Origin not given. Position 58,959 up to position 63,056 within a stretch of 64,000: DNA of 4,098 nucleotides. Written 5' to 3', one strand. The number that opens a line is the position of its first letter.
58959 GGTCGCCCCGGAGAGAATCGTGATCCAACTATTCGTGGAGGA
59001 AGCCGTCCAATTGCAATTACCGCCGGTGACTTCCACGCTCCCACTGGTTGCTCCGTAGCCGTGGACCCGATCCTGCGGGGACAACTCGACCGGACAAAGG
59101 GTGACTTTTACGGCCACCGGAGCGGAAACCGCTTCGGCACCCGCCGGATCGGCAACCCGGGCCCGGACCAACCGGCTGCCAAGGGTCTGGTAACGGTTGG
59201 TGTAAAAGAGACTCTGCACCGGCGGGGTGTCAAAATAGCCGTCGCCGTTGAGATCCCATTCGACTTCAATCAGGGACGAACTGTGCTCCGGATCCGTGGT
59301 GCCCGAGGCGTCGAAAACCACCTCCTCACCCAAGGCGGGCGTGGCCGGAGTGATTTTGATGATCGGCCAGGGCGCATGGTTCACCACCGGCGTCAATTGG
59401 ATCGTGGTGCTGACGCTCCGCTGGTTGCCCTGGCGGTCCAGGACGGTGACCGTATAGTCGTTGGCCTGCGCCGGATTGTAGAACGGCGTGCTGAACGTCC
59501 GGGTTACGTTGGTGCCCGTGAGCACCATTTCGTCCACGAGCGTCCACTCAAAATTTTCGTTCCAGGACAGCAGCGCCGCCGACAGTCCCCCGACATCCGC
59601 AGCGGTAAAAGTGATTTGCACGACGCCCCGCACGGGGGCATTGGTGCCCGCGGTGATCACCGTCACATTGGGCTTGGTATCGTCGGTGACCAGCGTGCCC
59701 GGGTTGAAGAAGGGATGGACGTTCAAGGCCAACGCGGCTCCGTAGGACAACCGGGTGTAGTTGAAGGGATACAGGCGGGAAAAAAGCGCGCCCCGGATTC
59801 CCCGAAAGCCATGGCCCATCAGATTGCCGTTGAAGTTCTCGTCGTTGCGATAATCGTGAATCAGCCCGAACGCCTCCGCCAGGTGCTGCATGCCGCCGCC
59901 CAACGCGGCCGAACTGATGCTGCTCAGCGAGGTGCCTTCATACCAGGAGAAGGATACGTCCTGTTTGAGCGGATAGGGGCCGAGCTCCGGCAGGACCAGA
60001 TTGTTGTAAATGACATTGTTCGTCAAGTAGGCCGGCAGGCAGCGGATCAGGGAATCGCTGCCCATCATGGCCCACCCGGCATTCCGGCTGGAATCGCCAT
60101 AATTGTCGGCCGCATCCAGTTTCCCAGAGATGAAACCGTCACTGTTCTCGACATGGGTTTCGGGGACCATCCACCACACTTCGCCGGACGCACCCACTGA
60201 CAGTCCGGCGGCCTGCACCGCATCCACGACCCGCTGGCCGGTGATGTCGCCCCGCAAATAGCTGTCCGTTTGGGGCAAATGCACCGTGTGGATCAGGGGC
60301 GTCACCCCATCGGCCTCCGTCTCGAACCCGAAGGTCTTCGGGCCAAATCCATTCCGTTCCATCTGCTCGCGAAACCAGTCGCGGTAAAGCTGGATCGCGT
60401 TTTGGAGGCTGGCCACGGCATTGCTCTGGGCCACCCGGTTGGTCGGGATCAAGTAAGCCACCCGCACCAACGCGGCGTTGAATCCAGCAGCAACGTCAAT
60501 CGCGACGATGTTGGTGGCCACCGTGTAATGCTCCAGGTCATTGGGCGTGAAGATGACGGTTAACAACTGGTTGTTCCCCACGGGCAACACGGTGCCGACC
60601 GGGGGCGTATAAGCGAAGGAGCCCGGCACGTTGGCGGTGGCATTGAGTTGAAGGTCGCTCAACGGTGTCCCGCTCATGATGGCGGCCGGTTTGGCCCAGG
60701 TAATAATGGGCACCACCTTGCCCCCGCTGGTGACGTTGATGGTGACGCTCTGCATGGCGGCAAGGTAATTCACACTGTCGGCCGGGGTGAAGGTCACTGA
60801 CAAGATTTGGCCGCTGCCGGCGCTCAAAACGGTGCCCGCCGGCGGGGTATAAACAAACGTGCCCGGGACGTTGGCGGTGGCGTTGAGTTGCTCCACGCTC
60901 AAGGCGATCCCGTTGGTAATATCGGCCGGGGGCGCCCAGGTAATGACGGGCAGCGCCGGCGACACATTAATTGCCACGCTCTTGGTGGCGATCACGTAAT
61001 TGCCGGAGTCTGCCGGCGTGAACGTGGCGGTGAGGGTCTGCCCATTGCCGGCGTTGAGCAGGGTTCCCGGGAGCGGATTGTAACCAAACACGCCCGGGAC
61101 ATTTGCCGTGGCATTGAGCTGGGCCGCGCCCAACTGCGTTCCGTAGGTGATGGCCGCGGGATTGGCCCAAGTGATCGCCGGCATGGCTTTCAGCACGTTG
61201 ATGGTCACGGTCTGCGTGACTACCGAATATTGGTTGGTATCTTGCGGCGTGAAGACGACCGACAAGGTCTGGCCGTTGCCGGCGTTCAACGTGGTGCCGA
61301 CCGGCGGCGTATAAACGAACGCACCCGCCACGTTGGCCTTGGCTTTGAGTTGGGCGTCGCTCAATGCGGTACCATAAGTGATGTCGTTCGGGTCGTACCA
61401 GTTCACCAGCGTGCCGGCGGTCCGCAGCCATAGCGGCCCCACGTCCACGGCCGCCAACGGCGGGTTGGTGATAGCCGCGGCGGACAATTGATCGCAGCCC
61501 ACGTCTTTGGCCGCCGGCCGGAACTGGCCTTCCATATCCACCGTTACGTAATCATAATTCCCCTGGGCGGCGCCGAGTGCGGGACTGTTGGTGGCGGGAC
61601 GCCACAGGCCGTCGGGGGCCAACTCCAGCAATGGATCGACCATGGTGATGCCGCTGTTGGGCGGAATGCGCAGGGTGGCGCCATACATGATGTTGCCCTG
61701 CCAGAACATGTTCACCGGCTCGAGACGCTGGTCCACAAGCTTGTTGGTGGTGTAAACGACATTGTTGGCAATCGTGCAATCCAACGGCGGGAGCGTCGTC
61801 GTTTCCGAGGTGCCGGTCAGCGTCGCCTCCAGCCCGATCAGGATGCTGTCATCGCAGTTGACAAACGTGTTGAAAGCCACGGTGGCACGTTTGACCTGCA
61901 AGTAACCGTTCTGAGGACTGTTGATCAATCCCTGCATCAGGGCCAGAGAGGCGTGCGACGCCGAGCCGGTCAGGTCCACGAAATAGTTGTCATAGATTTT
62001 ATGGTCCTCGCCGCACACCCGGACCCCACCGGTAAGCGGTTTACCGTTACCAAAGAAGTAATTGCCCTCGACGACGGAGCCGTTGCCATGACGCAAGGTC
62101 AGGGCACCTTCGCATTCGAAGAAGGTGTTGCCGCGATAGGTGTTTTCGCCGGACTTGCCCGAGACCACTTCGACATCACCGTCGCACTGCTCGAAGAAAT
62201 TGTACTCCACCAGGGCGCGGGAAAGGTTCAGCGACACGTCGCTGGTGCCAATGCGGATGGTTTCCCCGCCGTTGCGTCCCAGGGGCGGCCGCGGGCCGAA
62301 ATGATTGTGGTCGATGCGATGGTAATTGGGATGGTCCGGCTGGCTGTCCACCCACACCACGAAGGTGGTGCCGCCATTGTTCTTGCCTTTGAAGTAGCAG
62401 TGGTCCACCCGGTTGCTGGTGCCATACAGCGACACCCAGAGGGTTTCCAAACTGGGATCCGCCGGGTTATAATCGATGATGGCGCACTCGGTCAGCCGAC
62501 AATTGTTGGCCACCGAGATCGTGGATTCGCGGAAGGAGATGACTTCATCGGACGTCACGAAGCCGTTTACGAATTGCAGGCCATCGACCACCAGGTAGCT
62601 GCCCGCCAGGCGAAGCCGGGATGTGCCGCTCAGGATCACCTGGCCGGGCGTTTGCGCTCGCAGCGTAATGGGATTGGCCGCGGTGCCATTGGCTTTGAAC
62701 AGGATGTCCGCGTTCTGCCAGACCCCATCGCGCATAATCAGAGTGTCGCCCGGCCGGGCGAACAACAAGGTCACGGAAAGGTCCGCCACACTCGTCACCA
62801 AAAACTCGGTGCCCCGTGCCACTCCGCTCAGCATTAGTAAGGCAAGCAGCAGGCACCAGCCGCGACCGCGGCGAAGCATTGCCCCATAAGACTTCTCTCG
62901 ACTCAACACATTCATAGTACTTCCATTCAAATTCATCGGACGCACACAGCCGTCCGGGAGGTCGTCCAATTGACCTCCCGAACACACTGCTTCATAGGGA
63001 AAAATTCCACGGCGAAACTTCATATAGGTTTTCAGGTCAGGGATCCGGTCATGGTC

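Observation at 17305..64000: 46.7-kb co-directional block of giant modular exoprotein genes sharing one module vocabulary: candidate undescribed surface/extracellular scaffold system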

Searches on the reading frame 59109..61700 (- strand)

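Call 49: search_protein_families(library=pfam, proteins=[window:59109-61700:-], max_evalue=0.01)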
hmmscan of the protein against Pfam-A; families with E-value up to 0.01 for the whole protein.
window:59109-61700:- (864 aa): 8 families
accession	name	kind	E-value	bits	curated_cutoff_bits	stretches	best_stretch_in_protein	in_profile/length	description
PF24507.1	Ig_CFAP65_4th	-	1.1e-09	39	27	0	280-315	23-57/76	CFAP65, fourth Ig-like domain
PF22544.2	HYDIN_VesB_CFA65-like_Ig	-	5.8e-09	36.5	25.5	0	347-394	32-80/100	HYDIN/CFA65/VesB-like, Ig-like domain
PF25249.1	Ig_CFAP65_7th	-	5.5e-07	29.8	28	0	126-162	46-81/120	CFAP65, seventh Ig-like domain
PF12044.14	Metallopep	-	6.9e-05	22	27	1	377-466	80-165/427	Putative peptidase family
PF18911.6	PKD_4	-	7.2e-05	23.2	27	0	779-859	4-78/85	PKD domain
PF22067.2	Cep192_D3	-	0.00023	21.7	27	0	116-170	33-85/99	Cep192 domain 3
PF15780.11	ASH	-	0.0004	20.9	27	0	134-167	59-88/98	Abnormal spindle-like microcephaly-assoc'd, ASPM-SPD-2-Hydin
PF22065.2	Cep192_D7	-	0.0006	20.1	27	0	126-159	65-97/125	Cep192 domain 7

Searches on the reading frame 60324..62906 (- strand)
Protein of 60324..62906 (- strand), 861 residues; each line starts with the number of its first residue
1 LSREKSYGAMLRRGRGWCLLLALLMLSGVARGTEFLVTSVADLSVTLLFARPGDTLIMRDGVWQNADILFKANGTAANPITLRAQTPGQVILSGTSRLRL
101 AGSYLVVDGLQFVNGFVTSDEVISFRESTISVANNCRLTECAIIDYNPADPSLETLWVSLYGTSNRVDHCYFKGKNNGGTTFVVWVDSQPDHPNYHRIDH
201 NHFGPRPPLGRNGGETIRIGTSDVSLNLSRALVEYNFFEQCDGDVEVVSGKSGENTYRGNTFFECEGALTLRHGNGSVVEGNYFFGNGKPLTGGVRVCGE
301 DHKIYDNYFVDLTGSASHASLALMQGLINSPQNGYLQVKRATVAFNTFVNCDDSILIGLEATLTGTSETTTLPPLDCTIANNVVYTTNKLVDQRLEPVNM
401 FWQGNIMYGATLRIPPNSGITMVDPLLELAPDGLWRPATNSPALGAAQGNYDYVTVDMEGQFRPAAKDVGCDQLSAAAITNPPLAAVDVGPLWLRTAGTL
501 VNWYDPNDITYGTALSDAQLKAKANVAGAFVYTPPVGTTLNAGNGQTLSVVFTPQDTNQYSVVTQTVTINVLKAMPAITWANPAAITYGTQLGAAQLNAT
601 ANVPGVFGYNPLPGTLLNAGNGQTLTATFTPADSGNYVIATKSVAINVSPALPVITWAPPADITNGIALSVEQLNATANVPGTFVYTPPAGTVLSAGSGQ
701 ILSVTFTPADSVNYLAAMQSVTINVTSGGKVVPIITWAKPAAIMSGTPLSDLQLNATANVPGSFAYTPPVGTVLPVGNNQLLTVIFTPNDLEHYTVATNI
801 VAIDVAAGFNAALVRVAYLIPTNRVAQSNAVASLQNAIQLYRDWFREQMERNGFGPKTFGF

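Call 50: find_homologous_proteins(query=window:60324-62906:-, max_evalue=1e-10)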
Query window:60324-62906:- (861 aa): 2406 proteins with E <= 1e-10 among 8000 candidates; the best 120 are listed.
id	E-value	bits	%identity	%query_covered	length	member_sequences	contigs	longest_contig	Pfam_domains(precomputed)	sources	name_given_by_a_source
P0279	0.0e+0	1289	53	73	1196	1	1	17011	PF13229.13,PF22842.4,PF14592.13,PF05048.20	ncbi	-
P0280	0.0e+0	1134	60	100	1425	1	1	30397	PF14592.13,PF22544.3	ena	-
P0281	0.0e+0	1131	60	100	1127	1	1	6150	PF25249.1,PF22842.4,PF22067.3,PF24507.2,PF14592.13,PF22544.3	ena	-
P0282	2.6e-298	1010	56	100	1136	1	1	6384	PF14592.13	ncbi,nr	ncbi:MAG TPA: chondroitinase-B domain-containing protein, partial [Candidatus Acidoferrum sp.]|nr:ch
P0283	1.1e-278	945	58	86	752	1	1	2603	PF13229.13,PF22842.4,PF14592.13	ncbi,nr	ncbi:MAG TPA: polysaccharide lyase 6 family protein, partial [Candidatus Acidoferrum sp.]|nr:polysac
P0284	4.1e-252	857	62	72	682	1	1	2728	PF14592.13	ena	-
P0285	3.8e-205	702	66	54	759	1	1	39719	PF22842.4,PF14592.13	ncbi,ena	-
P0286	3.9e-191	655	59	56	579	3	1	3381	PF22842.4,PF14592.13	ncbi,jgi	-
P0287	9.4e-186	638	53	67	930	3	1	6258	PF08787.19,PF18676.7,PF14592.13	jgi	-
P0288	1.2e-184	634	55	58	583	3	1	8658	PF13229.13,PF14592.13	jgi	-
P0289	2.8e-183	629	57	56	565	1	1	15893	PF22842.4,PF14592.13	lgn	-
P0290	5.5e-183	628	57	55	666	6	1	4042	PF22842.4,PF14592.13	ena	-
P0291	4.3e-182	625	57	55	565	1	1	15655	PF22842.4,PF14592.13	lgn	-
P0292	1.3e-181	624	58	55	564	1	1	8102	PF22842.4,PF14592.13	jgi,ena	jgi:poly(beta-D-mannuronate) lyase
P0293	3.3e-181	623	57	54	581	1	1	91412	PF22842.4,PF14592.13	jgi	jgi:poly(beta-D-mannuronate) lyase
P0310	4.7e-171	589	56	55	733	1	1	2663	PF18962.8,PF18998.7,PF22842.4,PF14592.13,PF05048.20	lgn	-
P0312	7.0e-170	585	55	54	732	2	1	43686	PF18962.8,PF18998.7,PF14592.13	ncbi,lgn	-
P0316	4.7e-168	579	56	54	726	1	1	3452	PF18962.8,PF18998.7,PF22842.4,PF14592.13,PF05048.20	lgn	-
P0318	7.2e-168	578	56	54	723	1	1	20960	PF18962.8,PF18998.7,PF22842.4,PF14592.13,PF05048.20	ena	-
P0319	2.5e-167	577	56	55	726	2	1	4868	PF18962.8,PF18998.7,PF22842.4,PF14592.13,PF05048.20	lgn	-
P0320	3.0e-167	576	54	55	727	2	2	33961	PF18962.8,PF18998.7,PF22842.4,PF14592.13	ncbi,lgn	-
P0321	5.1e-167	576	55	56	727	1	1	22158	PF13229.13,PF18962.8,PF18998.7,PF22842.4,PF14592.13,PF05048.20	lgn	-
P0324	1.5e-166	574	55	57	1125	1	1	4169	PF13229.13,PF18962.8,PF18998.7,PF22842.4,PF13860.13,PF14592.13,PF17161.11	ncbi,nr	ncbi:MAG: T9SS C-terminal target domain-containing protein [Calditrichaeota bacterium]|nr:MAG: T9SS 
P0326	2.4e-166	573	55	55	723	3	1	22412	PF18962.8,PF18998.7,PF22842.4,PF14592.13,PF05048.20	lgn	-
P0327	7.2e-166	572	54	55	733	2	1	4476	PF18962.8,PF18998.7,PF14592.13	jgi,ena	-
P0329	9.2e-166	571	55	54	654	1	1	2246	PF18962.8,PF18998.7,PF22842.4,PF14592.13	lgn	-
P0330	1.2e-165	571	55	55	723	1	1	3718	PF18962.8,PF18998.7,PF22842.4,PF14592.13,PF05048.20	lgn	-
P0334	1.1e-164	568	55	56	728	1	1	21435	PF18962.8,PF18998.7,PF22842.4,PF14592.13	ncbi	-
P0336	1.2e-164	568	51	62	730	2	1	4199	PF18962.8,PF18998.7,PF14592.13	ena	-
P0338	1.3e-164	568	53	56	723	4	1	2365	PF18962.8,PF18998.7,PF22842.4,PF14592.13,PF05048.20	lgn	-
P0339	1.3e-164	568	55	54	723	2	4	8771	PF18962.8,PF18998.7,PF14592.13,PF05048.20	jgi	jgi:poly(beta-D-mannuronate) lyase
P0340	1.6e-164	567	54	57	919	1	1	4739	PF16318.12,PF13229.13,PF18962.8,PF14592.13,PF17161.11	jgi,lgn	-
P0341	2.0e-164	567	54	54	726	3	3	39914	PF18962.8,PF18998.7,PF22842.4,PF14592.13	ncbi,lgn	-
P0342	3.5e-164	566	53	57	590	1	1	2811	PF18962.8,PF14592.13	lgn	-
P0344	7.7e-164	565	54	56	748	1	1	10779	PF18962.8,PF18998.7,PF22842.4,PF14592.13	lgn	-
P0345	3.6e-163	563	54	54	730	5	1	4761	PF18962.8,PF18998.7,PF14592.13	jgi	-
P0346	6.5e-163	562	53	56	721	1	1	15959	PF18962.8,PF18998.7,PF22842.4,PF14592.13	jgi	jgi:poly(beta-D-mannuronate) lyase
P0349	2.4e-162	560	53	56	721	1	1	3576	PF18962.8,PF18998.7,PF22842.4,PF14592.13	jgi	jgi:poly(beta-D-mannuronate) lyase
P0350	3.3e-162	560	47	66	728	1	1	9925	PF18962.8,PF18998.7,PF22842.4,PF14592.13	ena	-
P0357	3.3e-161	556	54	56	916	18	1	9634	PF16318.12,PF13229.13,PF18962.8,PF22842.4,PF14592.13,PF17161.11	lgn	-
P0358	1.4e-160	554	51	59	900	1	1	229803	PF16318.12,PF13229.13,PF18962.8,PF14592.13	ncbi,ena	-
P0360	1.8e-160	554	51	62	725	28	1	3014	PF18962.8,PF18998.7,PF22842.4,PF14592.13,PF05048.20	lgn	-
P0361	3.3e-160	553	53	56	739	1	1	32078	PF18962.8,PF18998.7,PF14592.13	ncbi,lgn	ncbi:MAG: chondroitinase-B domain-containing protein [Ignavibacteriaceae bacterium]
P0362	5.5e-160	552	53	55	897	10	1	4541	PF13229.13,PF18962.8,PF14592.13,PF17161.11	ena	-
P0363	8.0e-160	552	51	60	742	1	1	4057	PF18962.8,PF18998.7,PF14592.13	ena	-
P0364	8.3e-160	552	52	57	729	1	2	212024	PF18962.8,PF18998.7,PF22842.4,PF14592.13,PF05048.20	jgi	jgi:poly(beta-D-mannuronate) lyase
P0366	1.2e-159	551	52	55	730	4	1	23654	PF13229.13,PF18962.8,PF18998.7,PF22842.4,PF14592.13,PF05048.20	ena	-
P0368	1.7e-159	551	53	56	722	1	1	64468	PF18962.8,PF18998.7,PF22842.4,PF14592.13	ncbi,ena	-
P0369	1.8e-159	551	52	56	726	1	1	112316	PF18962.8,PF18998.7,PF22842.4,PF14592.13,PF05048.20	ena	-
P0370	1.9e-159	551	53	56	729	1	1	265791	PF18962.8,PF18998.7,PF14592.13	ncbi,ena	-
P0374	2.4e-159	550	53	55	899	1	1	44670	PF18962.8,PF22842.4,PF14592.13,PF17161.11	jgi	-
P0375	3.2e-159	550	53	57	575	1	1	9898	PF18962.8,PF13860.13,PF14592.13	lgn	-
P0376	3.2e-159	550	53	55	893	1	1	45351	PF16318.12,PF13229.13,PF18962.8,PF22842.4,PF14592.13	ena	-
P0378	4.7e-159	549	53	56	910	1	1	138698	PF16318.12,PF13229.13,PF18962.8,PF22842.4,PF13860.13,PF14592.13,PF17161.11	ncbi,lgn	-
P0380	6.0e-159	549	52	55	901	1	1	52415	PF16318.12,PF13229.13,PF18962.8,PF14592.13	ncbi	-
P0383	1.6e-158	548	52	55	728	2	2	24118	PF18962.8,PF18998.7,PF22842.4,PF14592.13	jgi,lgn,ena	-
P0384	4.0e-158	546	51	61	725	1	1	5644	PF18962.8,PF18998.7,PF22842.4,PF14592.13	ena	-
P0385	5.4e-158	546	53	56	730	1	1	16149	PF18962.8,PF18998.7,PF22842.4,PF14592.13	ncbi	-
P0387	1.5e-157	544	53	56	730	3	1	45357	PF13229.13,PF18962.8,PF18998.7,PF22842.4,PF14592.13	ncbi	-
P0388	1.6e-157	544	53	54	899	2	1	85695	PF16318.12,PF13229.13,PF18962.8,PF14592.13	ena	-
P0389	1.6e-157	544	52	56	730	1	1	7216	PF13229.13,PF18962.8,PF18998.7,PF22842.4,PF14592.13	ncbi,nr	ncbi:T9SS type A sorting domain-containing protein [candidate division KSB1 bacterium]|nr:T9SS type 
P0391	2.0e-157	544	53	56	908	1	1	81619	PF16318.12,PF18962.8,PF22842.4,PF14592.13,PF17161.11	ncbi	-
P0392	2.3e-157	544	54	53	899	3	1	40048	PF13229.13,PF18962.8,PF14592.13,PF17161.11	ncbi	-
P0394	3.7e-157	543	51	55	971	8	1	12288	PF18962.8,PF18998.7,PF14592.13,PF17161.11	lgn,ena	-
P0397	7.3e-157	542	50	57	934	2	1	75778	PF16318.12,PF18962.8,PF22842.4,PF14592.13,PF17161.11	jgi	-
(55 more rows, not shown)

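Call 51: find_encoding_contigs(protein=P0280, flank=10000, max_places=2)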
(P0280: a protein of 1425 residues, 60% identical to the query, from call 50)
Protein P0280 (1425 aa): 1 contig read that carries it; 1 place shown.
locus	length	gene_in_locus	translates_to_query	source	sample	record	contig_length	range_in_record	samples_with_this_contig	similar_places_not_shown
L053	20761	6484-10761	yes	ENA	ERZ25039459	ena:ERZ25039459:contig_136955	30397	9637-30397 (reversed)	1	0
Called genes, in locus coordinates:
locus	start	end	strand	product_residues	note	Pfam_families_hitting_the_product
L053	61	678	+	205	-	-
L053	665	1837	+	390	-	PF13641:Glyco_tranf_2_3, PF13632:Glyco_trans_2_3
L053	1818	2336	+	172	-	PF25973:BSH_CzcB (faint)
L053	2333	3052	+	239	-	PF25990:Beta-barrel_YknX (weak)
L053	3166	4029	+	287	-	PF03721:UDPG_MGDP_dh_N, PF00984:UDPG_MGDP_dh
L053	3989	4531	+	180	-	PF03720:UDPG_MGDP_dh_C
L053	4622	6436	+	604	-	PF05048:NosD, PF13229:Beta_helix, PF05048:NosD, PF13229:Beta_helix (weak)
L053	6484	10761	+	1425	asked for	PF14592:Chondroitinas_B, PF22544:HYDIN_VesB_CFA65-like_Ig (faint)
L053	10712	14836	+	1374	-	PF07679:I-set, PF13927:Ig_3, PF07679:I-set, PF13927:Ig_3, PF07679:I-set, PF07679:I-set, PF13927:Ig_3, PF13927:Ig_3, +6 more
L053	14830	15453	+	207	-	PF13927:Ig_3 (faint)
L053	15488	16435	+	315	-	-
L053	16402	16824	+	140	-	-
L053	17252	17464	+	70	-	-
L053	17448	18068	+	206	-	-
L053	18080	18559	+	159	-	-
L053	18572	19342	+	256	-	PF07679:I-set (faint), PF13927:Ig_3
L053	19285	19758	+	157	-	PF00047:ig (faint), PF07679:I-set, PF13927:Ig_3, PF07686:V-set (faint), PF07679:I-set, PF13927:Ig_3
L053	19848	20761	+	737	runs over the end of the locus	PF07679:I-set, PF13927:Ig_3, PF07679:I-set, PF13927:Ig_3, PF07679:I-set, PF13927:Ig_3, PF07679:I-set, PF13927:Ig_3, +7 more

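Call 52: find_encoding_contigs(protein=P0285, flank=10000, max_places=2)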
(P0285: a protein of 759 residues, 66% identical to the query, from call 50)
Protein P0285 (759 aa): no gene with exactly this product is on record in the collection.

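Call 53: find_encoding_contigs(protein=P0279, flank=10000, max_places=2)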
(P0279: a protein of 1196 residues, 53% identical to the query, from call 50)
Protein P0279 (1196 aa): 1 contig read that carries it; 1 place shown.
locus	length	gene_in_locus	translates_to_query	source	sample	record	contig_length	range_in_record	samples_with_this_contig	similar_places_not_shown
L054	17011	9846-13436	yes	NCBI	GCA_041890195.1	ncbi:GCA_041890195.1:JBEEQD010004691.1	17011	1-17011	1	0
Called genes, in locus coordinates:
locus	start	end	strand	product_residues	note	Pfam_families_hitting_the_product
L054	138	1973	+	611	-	PF13641:Glyco_tranf_2_3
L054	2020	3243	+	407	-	PF25917:BSH_RND (weak), PF25973:BSH_CzcB (weak), PF25954:Beta-barrel_RND_2 (faint)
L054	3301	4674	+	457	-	PF03721:UDPG_MGDP_dh_N, PF00984:UDPG_MGDP_dh, PF03720:UDPG_MGDP_dh_C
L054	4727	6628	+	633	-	PF05048:NosD (weak), PF13229:Beta_helix, PF05048:NosD, PF13229:Beta_helix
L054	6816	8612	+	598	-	PF05048:NosD, PF13229:Beta_helix, PF05048:NosD, PF13229:Beta_helix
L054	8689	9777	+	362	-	PF05426:Alginate_lyase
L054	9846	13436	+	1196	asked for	PF14592:Chondroitinas_B, PF13229:Beta_helix (faint), PF05048:NosD (faint), PF14592:Chondroitinas_B, PF22842:Pel9A-like_beta_helix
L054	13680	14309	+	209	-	-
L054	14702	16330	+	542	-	PF00754:F5_F8_type_C, PF22633:F5_F8_type_C_2, PF00754:F5_F8_type_C, PF22633:F5_F8_type_C_2, PF08787:Alginate_lyase2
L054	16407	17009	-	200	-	?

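Call 65: search_solved_structures(query=L053:4622-6436:+, max_evalue=0.001)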
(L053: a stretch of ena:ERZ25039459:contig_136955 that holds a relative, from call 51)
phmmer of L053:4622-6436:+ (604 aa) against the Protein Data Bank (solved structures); distinct sequences matched with E-value up to 0.001: 8.
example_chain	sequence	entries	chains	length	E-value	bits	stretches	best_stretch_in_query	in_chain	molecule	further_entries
4ozz_A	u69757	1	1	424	6.4e-17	64.3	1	36-350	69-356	Poly(beta-D-mannuronate) C5 epimerase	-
4ozy_A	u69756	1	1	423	8.3e-17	64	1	36-350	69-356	Poly(beta-D-mannuronate) C5 epimerase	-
4nk6_A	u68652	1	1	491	2.2e-16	62.6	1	36-350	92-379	Poly(beta-D-mannuronate) C5 epimerase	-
4nk8_A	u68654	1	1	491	2.4e-15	59.1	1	36-350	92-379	Poly(beta-D-mannuronate) C5 epimerase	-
2pyg_A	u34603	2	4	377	1.2e-07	33.7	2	253-354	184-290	Poly(beta-D-mannuronate) C5 epimerase 4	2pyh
5lw3_A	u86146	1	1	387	6.1e-07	31.4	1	234-288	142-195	Poly(beta-D-mannuronate) C5 epimerase 6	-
8xfq_A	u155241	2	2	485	1.2e-06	30.4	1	239-291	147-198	mannuronan 5-epimerase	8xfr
8ja4_A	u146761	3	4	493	1.3e-06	30.3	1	239-291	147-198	mannuronan 5-epimerase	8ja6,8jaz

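Call 66: search_solved_structures(query=L054:138-1973:+, max_evalue=0.001)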
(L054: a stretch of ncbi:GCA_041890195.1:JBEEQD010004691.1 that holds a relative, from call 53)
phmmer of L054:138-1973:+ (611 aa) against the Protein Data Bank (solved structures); distinct sequences matched with E-value up to 0.001: 0.
